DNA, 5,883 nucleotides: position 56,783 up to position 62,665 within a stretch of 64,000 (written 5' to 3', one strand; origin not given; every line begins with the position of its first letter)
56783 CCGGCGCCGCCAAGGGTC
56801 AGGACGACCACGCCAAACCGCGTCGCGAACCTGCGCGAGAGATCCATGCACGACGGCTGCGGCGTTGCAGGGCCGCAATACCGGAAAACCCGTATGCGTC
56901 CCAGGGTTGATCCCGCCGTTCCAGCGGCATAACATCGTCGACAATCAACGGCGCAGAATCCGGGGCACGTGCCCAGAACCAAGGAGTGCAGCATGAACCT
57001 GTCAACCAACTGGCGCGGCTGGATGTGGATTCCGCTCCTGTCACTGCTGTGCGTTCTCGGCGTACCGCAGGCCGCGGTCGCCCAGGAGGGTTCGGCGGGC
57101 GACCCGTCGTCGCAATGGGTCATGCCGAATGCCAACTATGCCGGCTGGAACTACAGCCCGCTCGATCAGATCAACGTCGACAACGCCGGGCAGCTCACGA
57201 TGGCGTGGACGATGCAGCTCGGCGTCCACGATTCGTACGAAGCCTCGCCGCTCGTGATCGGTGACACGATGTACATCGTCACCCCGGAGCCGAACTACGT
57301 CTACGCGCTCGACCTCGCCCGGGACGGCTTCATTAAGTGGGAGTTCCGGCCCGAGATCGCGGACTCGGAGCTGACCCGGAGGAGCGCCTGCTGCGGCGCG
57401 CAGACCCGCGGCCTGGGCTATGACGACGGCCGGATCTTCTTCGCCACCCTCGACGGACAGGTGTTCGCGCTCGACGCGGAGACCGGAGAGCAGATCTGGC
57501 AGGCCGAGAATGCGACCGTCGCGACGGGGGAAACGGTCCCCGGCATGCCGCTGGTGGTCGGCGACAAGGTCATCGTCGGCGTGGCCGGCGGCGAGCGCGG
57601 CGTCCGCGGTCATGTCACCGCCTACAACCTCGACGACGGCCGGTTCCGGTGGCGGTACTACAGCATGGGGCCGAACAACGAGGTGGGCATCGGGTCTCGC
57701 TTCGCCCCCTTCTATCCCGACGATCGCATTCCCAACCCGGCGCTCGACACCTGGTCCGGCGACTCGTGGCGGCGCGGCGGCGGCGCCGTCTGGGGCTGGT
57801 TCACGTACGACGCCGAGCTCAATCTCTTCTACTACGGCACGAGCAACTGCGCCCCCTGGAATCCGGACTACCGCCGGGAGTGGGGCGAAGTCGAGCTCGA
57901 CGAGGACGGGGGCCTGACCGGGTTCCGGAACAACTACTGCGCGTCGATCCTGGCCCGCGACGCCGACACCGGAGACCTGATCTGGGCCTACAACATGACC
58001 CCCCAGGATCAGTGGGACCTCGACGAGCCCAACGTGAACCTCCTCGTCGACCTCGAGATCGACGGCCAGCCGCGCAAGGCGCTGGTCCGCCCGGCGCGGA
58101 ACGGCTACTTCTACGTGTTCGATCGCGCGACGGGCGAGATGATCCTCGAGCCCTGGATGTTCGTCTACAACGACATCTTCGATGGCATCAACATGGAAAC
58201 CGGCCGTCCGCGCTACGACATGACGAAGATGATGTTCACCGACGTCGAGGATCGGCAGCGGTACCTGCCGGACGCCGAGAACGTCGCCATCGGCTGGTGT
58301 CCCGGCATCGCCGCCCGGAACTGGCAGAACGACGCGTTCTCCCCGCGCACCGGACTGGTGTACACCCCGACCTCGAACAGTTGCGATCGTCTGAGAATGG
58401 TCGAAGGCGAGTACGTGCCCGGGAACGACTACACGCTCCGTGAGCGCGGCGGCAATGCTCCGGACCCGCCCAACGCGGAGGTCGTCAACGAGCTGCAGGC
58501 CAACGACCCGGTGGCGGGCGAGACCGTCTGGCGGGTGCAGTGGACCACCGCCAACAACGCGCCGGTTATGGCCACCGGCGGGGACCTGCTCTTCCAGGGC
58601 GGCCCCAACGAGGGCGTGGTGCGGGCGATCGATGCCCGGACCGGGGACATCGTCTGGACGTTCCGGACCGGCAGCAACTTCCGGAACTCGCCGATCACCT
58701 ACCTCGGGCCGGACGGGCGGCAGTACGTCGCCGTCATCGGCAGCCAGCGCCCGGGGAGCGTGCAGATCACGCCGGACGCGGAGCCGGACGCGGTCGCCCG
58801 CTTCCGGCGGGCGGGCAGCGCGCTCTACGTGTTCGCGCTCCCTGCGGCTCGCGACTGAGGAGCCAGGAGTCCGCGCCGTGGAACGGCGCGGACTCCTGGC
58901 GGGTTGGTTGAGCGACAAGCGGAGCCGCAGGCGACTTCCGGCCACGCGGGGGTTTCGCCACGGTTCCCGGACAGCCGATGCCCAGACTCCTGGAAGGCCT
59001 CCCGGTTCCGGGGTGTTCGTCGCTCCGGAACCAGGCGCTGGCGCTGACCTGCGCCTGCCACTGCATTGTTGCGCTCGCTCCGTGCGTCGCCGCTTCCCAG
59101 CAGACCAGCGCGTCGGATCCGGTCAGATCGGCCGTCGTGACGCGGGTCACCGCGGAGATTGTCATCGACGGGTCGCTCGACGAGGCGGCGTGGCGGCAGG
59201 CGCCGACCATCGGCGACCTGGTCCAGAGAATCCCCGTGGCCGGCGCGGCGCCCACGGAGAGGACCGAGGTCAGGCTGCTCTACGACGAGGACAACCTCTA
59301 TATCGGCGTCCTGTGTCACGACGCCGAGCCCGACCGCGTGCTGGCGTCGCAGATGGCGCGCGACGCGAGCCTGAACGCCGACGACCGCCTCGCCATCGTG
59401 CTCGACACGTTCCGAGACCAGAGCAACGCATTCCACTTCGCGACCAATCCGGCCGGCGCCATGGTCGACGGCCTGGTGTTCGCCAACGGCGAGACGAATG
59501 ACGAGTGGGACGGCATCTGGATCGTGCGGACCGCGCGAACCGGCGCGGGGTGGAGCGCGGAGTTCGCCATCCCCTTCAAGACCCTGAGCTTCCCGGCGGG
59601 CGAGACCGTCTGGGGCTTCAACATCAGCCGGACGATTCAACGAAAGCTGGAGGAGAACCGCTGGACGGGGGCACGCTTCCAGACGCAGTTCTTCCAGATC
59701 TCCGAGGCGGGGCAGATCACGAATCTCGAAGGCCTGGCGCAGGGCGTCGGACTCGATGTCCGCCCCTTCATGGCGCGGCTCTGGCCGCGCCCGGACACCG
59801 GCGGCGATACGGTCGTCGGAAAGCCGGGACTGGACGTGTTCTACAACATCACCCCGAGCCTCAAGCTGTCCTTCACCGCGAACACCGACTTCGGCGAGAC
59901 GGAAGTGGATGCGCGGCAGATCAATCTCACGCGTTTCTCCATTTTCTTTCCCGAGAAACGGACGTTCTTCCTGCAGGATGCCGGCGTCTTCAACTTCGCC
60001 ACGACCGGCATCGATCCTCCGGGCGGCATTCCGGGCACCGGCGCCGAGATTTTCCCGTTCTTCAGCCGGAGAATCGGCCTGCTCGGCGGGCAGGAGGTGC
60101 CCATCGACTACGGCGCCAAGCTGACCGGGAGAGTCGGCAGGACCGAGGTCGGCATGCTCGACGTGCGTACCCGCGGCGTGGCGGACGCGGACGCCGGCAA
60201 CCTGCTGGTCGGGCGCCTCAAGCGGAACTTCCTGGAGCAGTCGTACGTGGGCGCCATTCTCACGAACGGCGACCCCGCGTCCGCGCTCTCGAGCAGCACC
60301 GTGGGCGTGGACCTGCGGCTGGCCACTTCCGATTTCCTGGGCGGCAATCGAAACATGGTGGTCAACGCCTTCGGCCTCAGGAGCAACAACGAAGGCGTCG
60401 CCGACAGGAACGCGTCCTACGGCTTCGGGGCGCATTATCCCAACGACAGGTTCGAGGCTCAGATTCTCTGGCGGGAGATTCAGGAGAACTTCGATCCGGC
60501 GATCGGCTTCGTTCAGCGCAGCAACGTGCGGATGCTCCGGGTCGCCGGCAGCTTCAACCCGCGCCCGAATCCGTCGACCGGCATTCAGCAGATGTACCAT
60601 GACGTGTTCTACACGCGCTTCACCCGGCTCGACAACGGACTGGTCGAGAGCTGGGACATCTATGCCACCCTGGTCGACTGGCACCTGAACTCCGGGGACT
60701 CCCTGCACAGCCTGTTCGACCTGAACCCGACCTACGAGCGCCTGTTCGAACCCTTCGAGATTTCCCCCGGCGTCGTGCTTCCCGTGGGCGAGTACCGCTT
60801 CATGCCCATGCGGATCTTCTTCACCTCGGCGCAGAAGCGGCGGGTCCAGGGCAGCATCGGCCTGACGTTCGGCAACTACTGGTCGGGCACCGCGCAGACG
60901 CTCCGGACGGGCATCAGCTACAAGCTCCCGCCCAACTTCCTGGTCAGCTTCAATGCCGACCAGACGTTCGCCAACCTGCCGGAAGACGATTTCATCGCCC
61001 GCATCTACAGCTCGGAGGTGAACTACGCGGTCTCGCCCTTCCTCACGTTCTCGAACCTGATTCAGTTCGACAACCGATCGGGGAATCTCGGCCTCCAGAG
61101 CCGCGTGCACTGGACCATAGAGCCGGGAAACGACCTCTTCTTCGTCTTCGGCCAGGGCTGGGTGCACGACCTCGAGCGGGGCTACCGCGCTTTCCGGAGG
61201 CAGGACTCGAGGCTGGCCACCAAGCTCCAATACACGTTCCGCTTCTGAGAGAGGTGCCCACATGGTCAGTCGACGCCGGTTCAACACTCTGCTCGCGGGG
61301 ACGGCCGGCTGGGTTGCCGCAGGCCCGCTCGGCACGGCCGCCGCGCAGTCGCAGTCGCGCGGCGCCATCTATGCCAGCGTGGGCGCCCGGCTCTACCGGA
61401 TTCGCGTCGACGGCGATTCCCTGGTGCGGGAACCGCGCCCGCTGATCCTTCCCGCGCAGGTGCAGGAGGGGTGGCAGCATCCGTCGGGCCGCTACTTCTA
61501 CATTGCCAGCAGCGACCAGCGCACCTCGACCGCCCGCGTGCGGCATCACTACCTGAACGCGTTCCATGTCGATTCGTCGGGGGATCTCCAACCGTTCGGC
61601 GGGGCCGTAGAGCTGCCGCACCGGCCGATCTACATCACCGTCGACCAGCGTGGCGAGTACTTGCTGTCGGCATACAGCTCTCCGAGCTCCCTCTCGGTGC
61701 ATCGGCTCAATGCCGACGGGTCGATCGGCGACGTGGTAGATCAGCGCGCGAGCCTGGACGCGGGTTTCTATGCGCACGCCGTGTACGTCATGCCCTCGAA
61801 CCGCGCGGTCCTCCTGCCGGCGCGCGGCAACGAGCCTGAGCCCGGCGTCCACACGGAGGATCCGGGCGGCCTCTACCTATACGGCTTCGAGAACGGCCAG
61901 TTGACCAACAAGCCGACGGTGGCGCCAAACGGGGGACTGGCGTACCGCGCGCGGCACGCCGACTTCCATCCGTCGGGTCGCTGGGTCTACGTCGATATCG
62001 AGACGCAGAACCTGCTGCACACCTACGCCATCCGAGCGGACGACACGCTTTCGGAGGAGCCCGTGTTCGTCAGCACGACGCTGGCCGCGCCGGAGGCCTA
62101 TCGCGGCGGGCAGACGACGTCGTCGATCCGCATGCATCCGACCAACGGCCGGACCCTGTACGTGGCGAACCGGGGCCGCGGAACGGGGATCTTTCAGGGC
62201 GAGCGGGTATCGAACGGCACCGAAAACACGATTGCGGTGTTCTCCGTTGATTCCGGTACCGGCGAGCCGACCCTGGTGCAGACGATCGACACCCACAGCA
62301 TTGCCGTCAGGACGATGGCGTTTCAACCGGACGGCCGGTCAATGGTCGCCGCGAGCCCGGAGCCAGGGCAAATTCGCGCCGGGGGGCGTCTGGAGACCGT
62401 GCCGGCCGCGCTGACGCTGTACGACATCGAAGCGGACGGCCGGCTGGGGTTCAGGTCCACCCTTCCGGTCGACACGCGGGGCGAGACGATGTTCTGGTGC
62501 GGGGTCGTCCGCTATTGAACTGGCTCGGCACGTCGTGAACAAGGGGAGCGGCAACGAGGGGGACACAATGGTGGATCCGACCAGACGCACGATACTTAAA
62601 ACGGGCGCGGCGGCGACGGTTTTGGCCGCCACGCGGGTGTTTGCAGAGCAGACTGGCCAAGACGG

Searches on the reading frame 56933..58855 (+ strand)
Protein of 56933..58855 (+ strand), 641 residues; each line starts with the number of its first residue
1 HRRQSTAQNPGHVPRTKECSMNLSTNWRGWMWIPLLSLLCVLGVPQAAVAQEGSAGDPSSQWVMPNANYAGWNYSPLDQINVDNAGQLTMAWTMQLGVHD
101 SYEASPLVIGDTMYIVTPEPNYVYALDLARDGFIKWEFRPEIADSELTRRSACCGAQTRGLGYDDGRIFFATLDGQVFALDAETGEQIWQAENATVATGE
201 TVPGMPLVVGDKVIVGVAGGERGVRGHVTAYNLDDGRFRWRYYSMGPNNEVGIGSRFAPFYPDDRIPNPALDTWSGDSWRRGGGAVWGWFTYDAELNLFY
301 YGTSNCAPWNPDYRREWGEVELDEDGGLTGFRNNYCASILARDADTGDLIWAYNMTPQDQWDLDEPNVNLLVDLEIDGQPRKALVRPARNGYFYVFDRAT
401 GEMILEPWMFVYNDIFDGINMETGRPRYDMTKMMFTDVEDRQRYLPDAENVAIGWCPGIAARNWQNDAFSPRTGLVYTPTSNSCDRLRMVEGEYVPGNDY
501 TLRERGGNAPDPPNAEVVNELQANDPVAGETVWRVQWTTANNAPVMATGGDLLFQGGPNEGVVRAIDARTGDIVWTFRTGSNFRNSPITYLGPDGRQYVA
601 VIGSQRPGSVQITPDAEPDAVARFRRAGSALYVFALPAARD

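Call 8: search_protein_families(library=pfam, proteins=[window:56933-58855:+], max_evalue=0.01)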
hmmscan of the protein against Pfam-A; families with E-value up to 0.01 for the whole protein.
window:56933-58855:+ (641 aa): 3 families
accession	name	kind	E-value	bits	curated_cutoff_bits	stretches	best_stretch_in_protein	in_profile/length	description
PF01011.28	PQQ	-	7.3e-66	223.5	26.7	2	62-405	1-336/595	Glucose/ethanol/alcohol dehydrogenase, beta-propeller domain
PF13360.13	PQQ_2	-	2e-25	90.2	27.6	2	163-247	71-149/233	Outer membrane protein assembly factor BamB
PF13570.13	Beta-prop_ACSF4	-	1.1e-10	41.8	133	1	90-244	41-173/329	Beta-alanine-activating enzyme, beta-propeller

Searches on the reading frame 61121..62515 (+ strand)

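Call 53: search_protein_families(library=pfam, proteins=[window:61121-62515:+], max_evalue=0.0001)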
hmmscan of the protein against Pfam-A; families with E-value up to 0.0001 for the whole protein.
window:61121-62515:+ (465 aa): 1 family
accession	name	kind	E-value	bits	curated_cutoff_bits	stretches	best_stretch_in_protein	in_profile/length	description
PF10282.15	Lactonase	-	5.1e-28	98.7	21.7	1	133-414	58-311/344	Lactonase, 7-bladed beta-propeller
